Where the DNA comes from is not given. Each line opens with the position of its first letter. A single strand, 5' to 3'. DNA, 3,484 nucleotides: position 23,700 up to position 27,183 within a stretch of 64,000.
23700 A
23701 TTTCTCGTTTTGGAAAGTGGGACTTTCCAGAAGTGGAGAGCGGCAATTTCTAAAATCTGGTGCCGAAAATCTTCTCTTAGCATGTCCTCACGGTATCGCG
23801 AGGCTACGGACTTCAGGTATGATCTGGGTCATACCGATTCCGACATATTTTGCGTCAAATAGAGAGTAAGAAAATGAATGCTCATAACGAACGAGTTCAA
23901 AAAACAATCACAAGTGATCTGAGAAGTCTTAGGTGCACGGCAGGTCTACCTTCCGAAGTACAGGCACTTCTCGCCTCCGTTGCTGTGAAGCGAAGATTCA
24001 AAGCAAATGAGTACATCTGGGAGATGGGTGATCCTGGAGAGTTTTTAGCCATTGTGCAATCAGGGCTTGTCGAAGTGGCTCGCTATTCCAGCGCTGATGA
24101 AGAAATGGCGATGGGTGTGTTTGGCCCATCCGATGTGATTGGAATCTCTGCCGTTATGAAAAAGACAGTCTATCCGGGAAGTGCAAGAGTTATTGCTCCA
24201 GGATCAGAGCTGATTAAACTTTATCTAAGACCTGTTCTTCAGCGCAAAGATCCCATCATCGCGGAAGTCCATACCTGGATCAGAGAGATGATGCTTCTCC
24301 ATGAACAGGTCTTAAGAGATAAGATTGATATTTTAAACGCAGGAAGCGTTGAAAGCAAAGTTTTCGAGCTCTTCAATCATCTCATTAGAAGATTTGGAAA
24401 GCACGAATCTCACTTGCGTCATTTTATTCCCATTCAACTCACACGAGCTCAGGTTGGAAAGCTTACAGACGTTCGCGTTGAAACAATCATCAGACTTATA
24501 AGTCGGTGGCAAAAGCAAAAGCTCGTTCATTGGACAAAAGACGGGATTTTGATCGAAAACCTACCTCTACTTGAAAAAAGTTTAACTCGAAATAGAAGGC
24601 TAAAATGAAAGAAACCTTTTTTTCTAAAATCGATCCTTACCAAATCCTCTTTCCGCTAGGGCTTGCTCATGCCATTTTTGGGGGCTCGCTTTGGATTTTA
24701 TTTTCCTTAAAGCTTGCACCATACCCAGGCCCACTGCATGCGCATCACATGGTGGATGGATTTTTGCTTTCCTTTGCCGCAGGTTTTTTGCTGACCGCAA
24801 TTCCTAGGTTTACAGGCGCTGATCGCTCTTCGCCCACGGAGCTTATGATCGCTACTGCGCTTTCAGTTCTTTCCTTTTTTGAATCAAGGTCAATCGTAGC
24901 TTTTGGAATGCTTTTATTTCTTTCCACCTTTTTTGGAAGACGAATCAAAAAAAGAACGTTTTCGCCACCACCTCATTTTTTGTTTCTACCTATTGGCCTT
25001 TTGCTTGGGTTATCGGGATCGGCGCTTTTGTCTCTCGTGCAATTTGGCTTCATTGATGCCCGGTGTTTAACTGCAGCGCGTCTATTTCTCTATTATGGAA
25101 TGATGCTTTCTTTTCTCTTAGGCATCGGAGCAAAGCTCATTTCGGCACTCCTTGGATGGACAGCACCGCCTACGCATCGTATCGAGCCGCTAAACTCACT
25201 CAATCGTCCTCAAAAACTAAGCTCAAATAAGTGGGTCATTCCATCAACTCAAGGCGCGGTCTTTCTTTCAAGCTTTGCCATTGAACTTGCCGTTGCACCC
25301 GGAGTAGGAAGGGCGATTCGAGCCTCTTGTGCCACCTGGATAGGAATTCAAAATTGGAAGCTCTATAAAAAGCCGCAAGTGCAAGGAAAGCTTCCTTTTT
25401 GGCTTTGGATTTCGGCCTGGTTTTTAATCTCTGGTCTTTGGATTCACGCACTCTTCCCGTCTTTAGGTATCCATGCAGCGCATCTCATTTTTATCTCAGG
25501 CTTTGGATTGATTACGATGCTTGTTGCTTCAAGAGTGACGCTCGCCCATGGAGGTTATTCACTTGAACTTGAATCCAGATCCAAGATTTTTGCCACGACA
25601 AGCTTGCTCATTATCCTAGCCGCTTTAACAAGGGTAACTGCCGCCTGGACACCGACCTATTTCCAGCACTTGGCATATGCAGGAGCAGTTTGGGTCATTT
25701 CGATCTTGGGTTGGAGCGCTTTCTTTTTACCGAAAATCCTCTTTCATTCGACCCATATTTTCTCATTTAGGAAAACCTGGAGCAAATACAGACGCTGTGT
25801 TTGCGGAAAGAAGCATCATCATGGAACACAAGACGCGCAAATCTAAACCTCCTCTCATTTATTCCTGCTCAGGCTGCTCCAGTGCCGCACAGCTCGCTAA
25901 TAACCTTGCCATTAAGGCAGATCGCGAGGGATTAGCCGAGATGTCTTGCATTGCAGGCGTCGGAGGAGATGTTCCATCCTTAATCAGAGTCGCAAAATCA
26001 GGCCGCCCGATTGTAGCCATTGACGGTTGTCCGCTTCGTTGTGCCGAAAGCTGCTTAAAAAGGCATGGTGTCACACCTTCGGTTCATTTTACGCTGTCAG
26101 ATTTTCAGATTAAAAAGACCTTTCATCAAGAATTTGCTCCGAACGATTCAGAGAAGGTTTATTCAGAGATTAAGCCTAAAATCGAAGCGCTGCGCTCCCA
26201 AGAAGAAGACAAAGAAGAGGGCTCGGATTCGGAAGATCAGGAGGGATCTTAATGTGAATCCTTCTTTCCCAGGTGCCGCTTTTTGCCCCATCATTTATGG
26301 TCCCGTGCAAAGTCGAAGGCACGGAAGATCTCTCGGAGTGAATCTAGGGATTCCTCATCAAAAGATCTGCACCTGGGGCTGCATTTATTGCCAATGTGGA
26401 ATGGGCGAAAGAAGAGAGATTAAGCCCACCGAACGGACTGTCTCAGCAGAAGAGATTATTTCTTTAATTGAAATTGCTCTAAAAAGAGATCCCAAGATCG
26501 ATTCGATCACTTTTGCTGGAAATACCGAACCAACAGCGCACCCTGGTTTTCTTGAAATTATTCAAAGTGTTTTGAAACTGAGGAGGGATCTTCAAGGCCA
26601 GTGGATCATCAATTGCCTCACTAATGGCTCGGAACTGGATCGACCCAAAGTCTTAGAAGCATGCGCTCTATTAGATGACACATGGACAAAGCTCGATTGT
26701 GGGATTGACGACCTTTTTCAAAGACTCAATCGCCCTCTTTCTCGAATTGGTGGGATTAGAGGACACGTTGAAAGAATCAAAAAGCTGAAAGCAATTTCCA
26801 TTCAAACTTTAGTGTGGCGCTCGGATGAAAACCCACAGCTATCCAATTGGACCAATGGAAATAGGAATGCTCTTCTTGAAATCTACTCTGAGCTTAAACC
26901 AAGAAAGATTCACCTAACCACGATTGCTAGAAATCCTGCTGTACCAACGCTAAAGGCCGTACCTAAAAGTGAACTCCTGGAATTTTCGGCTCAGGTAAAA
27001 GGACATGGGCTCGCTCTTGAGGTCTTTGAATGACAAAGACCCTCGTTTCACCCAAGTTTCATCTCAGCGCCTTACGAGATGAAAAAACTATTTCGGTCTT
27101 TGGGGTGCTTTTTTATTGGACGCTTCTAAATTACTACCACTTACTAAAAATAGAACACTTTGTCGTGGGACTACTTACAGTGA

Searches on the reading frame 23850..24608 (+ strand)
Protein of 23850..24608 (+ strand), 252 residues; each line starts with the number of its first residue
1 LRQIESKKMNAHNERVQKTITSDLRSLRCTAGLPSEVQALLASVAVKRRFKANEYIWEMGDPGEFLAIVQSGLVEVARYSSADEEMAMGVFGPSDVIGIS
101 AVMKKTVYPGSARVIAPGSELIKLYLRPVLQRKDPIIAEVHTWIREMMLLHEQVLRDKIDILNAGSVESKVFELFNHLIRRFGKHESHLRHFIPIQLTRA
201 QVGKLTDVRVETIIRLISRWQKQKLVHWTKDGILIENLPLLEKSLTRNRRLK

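Call 10: search_protein_families(library=pfam, proteins=[window:23850-24608:+], max_evalue=0.001)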
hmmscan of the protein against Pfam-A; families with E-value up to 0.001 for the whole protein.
window:23850-24608:+ (252 aa): 2 families
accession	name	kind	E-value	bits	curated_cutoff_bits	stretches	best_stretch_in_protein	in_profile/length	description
PF00027.35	cNMP_binding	-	1.8e-12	47.5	27.5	1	48-123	2-76/89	Cyclic nucleotide-binding domain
PF13545.12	HTH_Crp_2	-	2.3e-07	31.1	27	1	190-243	16-69/70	Crp-like helix-turn-helix domain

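Call 71: search_protein_families(library=ncbifam, proteins=[window:23850-24608:+], max_evalue=0.001)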
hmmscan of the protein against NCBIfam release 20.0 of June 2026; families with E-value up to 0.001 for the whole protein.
window:23850-24608:+ (252 aa): 5 families
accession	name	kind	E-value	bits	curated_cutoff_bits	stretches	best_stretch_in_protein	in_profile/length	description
NF008365.0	PRK11161.1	subfamily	9.7e-11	41.4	228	1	36-243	38-241/250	fumarate/nitrate reduction transcriptional regulator Fnr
NF045989.1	TransRegFnrLRhodb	equivalog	2.4e-06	27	300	1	34-237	26-227/245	transcriptional regulator FnrL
NF006901.0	PRK09392.1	equivalog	1.1e-05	24.9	211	1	23-116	8-100/236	transcriptional activator FtrB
NF041163.2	encap_f2b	equivalog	5.7e-05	22.4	400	1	15-145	64-198/450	family 2B encapsulin nanocompartment shell protein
NF008732.0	PRK11753.1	equivalog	0.00023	20.7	266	0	36-231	15-206/214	cAMP-activated global transcriptional regulator CRP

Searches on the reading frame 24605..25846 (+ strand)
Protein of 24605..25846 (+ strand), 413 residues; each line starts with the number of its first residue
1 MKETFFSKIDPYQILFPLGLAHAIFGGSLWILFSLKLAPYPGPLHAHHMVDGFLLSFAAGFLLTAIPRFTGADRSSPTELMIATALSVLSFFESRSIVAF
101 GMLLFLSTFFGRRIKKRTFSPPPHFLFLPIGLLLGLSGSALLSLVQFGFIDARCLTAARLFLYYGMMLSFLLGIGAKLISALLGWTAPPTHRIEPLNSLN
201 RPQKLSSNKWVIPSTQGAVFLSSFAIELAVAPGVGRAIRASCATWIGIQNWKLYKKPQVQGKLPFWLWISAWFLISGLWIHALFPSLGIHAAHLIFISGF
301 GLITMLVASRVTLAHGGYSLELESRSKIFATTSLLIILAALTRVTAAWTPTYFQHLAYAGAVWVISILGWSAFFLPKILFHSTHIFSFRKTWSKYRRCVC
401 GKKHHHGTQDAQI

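Call 10: search_protein_families(library=pfam, proteins=[window:24605-25846:+], max_evalue=0.001)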
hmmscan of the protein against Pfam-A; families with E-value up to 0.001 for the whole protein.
window:24605-25846:+ (413 aa): 1 family
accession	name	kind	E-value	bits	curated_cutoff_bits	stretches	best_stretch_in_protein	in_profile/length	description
PF05940.17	NnrS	-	1.6e-33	117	28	1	11-378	6-367/371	NnrS protein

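Call 71: search_protein_families(library=ncbifam, proteins=[window:24605-25846:+], max_evalue=0.001)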
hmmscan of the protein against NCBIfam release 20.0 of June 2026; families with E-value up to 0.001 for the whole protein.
window:24605-25846:+ (413 aa): 0 families

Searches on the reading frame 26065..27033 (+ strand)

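Call 10: search_protein_families(library=pfam, proteins=[window:26065-27033:+], max_evalue=0.001)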
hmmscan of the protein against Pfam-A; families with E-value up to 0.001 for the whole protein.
window:26065-27033:+ (322 aa): 1 family
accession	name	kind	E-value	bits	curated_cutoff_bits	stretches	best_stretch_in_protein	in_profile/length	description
PF04055.27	Radical_SAM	-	4.7e-14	53.3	29.5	1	96-247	1-142/166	Radical SAM superfamily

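Call 71: search_protein_families(library=ncbifam, proteins=[window:26065-27033:+], max_evalue=0.001)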
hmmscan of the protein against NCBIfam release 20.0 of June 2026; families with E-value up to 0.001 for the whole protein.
window:26065-27033:+ (322 aa): 2 families
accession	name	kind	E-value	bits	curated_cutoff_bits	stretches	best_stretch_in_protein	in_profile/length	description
TIGR04317.1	W_rSAM_matur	equivalog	3e-05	23.3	380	1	108-192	16-92/349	tungsten cofactor oxidoreductase radical SAM maturase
NF001199.0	PRK00164.2-1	equivalog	0.00047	19.4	231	1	86-192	7-100/308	GTP 3',8-cyclase MoaA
